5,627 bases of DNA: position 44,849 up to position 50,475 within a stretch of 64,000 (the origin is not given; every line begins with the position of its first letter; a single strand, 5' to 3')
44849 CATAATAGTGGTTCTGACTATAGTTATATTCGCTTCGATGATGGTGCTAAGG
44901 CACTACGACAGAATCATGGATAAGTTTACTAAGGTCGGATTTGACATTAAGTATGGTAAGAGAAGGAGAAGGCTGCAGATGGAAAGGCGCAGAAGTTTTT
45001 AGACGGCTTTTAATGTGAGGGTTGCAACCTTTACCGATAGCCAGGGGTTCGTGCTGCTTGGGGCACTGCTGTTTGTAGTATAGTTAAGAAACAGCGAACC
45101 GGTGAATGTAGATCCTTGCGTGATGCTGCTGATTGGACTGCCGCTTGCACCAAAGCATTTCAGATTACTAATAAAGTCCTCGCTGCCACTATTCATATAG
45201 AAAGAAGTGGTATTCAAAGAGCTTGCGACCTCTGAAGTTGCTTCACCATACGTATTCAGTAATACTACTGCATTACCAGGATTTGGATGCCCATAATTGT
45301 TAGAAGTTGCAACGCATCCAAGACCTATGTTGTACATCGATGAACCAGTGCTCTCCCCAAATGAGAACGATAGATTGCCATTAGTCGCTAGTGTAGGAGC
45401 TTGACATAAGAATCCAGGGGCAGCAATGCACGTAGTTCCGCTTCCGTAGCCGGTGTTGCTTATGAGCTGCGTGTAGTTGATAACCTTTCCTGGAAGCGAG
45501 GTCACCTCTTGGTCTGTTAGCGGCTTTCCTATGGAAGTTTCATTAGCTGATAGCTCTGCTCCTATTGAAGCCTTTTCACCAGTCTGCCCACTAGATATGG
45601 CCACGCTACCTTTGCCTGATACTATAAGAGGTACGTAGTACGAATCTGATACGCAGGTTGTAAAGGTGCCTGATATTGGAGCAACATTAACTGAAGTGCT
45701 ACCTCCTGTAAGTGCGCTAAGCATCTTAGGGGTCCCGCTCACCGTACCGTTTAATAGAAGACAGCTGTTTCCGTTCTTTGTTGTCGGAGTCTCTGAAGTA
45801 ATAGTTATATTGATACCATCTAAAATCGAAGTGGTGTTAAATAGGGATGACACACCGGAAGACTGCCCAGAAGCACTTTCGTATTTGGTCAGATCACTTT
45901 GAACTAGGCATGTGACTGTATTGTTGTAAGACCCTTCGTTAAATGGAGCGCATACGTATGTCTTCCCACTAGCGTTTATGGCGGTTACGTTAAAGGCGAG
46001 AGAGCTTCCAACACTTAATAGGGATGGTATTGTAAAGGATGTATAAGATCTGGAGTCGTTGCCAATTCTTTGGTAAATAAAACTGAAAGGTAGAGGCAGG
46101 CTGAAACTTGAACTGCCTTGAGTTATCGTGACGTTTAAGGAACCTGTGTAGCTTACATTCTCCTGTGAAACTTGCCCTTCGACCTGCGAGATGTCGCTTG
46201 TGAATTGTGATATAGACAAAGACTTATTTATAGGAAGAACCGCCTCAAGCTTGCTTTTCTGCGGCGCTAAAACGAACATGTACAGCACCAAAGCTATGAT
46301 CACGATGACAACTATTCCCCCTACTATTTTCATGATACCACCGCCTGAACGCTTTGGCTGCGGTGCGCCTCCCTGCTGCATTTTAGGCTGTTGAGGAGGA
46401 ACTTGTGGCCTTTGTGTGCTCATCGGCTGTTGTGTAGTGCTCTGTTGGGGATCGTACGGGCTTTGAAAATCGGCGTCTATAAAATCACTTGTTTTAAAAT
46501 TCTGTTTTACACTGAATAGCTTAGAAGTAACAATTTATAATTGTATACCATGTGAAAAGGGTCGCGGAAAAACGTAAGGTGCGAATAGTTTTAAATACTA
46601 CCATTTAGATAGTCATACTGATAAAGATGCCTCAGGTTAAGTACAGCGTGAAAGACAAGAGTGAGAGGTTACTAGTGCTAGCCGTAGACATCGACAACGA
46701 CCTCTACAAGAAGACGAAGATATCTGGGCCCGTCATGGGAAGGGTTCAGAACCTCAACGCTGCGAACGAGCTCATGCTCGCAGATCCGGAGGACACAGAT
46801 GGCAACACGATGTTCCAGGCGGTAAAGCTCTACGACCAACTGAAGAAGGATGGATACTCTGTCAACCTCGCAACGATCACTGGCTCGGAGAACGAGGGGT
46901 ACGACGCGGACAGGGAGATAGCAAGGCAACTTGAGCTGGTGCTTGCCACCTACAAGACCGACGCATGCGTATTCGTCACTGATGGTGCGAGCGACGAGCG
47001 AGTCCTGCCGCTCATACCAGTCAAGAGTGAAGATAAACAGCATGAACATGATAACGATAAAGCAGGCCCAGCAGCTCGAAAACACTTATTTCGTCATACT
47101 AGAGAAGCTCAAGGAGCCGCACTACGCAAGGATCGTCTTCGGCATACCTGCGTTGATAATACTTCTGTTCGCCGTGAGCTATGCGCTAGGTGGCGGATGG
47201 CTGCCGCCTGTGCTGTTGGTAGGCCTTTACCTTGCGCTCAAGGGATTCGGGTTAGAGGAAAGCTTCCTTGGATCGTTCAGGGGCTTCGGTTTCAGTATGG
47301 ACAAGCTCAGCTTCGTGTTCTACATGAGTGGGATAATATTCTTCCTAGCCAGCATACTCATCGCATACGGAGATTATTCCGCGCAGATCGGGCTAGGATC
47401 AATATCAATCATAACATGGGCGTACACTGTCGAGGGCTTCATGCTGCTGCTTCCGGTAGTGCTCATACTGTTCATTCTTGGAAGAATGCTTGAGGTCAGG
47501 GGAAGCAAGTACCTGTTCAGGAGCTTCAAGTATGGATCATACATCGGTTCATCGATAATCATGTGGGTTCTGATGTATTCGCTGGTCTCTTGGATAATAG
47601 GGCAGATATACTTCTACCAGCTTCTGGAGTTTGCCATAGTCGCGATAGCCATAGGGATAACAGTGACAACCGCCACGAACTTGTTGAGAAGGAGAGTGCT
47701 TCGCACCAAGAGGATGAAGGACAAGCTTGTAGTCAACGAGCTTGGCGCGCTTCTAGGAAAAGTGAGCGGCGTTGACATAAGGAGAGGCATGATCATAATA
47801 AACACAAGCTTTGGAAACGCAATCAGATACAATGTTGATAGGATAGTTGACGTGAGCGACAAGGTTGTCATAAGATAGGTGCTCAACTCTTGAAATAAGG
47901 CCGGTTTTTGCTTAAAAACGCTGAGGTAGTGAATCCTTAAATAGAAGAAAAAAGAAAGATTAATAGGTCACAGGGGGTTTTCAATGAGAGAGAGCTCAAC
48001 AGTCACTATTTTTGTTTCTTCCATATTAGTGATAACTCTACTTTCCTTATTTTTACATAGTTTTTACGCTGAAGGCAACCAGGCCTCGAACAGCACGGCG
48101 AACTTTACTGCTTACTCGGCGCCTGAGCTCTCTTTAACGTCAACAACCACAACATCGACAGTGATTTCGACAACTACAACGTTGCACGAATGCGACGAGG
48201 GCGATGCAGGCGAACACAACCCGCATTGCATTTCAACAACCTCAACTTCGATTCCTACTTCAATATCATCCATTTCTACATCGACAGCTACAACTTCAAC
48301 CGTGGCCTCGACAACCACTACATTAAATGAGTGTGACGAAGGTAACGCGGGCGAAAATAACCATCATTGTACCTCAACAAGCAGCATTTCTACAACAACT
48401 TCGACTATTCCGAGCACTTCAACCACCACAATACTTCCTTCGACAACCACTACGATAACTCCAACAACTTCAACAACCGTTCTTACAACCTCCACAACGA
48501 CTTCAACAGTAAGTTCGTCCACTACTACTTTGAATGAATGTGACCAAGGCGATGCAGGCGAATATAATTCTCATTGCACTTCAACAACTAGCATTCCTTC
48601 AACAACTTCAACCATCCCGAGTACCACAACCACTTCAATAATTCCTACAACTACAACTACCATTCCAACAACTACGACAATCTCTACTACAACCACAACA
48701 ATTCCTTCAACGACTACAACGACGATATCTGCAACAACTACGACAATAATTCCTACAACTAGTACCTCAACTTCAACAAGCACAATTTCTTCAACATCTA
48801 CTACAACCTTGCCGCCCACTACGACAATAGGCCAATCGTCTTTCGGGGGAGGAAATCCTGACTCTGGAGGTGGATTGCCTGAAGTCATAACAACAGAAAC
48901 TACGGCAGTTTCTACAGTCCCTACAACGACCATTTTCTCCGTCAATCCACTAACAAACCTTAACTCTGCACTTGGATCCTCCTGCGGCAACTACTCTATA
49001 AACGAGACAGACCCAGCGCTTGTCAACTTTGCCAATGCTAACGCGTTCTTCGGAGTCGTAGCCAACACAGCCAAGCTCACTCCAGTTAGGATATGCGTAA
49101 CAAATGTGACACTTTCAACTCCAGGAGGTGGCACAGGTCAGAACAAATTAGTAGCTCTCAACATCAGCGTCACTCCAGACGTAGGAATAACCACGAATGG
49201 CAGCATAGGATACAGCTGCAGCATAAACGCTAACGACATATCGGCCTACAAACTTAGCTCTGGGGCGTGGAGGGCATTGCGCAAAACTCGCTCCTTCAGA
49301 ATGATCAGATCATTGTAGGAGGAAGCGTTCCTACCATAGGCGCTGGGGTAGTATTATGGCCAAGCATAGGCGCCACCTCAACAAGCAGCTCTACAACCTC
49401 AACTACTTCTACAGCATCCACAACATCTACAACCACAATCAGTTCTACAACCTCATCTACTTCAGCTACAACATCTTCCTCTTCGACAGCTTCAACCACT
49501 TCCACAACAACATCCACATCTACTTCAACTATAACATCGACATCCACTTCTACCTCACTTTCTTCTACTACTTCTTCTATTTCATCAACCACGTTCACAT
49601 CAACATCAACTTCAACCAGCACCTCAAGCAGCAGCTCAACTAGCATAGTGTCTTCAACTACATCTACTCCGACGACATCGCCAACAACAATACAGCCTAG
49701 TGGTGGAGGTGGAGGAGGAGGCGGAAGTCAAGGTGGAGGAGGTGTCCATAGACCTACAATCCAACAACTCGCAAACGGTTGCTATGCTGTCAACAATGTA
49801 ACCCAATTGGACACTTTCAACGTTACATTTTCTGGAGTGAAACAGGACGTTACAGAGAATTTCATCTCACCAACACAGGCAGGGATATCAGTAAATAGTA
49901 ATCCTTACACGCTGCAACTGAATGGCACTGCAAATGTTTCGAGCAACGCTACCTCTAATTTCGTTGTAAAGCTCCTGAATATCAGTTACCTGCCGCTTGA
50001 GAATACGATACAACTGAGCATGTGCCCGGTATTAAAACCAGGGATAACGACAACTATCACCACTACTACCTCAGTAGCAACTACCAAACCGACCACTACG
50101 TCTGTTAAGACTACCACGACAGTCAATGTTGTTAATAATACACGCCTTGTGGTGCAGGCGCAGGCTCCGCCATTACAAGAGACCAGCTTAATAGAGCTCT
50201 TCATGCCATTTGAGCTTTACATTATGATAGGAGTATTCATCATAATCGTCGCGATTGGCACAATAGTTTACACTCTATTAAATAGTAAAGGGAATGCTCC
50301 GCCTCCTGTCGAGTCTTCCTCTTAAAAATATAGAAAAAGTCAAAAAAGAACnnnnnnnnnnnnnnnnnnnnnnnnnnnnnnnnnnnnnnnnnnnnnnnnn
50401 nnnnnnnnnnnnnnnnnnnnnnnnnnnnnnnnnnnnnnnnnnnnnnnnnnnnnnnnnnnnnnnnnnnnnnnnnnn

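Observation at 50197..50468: Two convergent Thr-rich surface proteins share a C-terminal 'PFELY + TM' module: candidate novel archaeosortase-type sorting signal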

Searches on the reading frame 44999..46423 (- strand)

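Call 3: search_protein_families(library=ncbifam, proteins=[window:44999-46423:-], max_evalue=10)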
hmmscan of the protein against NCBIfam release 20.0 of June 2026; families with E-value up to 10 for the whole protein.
window:44999-46423:- (474 aa): 0 families

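Call 4: search_protein_families(library=pfam, proteins=[window:44999-46423:-], max_evalue=10)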
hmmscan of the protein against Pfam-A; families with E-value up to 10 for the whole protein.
window:44999-46423:- (474 aa): 2 families
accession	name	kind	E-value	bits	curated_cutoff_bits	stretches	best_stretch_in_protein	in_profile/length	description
PF20077.4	CcmD_alt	-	0.081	13.4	23.5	1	25-60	27-61/61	CcmD family protein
PF05434.16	Tmemb_9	-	0.11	12.8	28.6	1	29-53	48-72/145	TMEM9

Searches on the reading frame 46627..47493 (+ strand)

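Call 15: search_protein_families(library=pfam, proteins=[window:46627-47493:+], max_evalue=0.01)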
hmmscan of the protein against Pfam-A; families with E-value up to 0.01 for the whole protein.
window:46627-47493:+ (288 aa): 1 family
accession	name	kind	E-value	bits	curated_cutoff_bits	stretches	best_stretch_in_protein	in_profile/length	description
PF04123.18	DUF373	-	4.7e-46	158.2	28.3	1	14-131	1-118/335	Domain of unknown function (DUF373)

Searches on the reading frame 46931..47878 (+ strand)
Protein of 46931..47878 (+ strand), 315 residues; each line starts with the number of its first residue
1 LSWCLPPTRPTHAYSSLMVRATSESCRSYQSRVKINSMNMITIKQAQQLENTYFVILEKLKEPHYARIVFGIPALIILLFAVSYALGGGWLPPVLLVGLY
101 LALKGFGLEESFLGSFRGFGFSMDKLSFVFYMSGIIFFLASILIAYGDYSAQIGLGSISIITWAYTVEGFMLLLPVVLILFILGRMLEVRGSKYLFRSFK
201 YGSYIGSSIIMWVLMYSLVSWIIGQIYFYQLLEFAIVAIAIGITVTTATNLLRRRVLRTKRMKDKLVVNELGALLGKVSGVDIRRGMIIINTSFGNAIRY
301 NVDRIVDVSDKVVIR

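Call 15: search_protein_families(library=pfam, proteins=[window:46931-47878:+], max_evalue=0.01)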
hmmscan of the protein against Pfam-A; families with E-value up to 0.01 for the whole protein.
window:46931-47878:+ (315 aa): 1 family
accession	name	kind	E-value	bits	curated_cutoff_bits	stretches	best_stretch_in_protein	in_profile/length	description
PF04123.18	DUF373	-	1.2e-20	74.7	28.3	1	30-244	118-332/335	Domain of unknown function (DUF373)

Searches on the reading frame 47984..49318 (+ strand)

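Call 3: search_protein_families(library=ncbifam, proteins=[window:47984-49318:+], max_evalue=10)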
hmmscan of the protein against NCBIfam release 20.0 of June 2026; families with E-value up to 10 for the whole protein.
window:47984-49318:+ (444 aa): 1 family
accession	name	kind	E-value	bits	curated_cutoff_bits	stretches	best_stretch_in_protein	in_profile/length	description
NF045771.1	MPN454_MG319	equivalog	0.2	12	60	1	8-64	8-62/133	MG319/MPN454 family protein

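Call 4: search_protein_families(library=pfam, proteins=[window:47984-49318:+], max_evalue=10)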
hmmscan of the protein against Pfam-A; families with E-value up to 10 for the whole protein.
window:47984-49318:+ (444 aa): 0 families

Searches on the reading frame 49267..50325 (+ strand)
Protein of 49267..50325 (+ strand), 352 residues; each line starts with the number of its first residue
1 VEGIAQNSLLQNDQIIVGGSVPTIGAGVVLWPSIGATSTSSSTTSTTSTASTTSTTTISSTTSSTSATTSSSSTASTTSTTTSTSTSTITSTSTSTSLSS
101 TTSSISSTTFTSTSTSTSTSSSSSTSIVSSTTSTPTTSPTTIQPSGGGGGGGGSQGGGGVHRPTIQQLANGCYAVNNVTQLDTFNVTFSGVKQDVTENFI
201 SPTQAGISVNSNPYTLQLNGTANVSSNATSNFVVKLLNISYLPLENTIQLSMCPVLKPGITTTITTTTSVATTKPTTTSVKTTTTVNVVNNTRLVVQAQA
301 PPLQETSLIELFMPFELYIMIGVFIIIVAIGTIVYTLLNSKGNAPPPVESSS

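Call 3: search_protein_families(library=ncbifam, proteins=[window:49267-50325:+], max_evalue=10)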
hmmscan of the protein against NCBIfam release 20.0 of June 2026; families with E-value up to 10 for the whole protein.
window:49267-50325:+ (352 aa): 1 family
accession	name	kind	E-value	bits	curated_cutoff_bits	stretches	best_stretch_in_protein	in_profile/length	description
NF005423.0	PRK07003.1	equivalog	0.34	9.2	1260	1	40-125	383-469/831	DNA polymerase III subunit gamma/tau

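Call 4: search_protein_families(library=pfam, proteins=[window:49267-50325:+], max_evalue=10)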
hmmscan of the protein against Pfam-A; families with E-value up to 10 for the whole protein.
window:49267-50325:+ (352 aa): 1 family
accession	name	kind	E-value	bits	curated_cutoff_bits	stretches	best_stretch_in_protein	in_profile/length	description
PF08192.17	Peptidase_S64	-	1.9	7.3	23.6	1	45-125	18-103/692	Peptidase family S64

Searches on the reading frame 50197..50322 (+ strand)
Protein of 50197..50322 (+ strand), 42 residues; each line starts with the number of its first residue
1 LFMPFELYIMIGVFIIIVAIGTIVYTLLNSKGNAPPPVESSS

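Call 66: search_protein_families(library=ncbifam, proteins=[window:50197-50322:+], max_evalue=10)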
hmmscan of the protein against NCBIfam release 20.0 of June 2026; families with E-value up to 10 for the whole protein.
seq(42 aa): 0 families
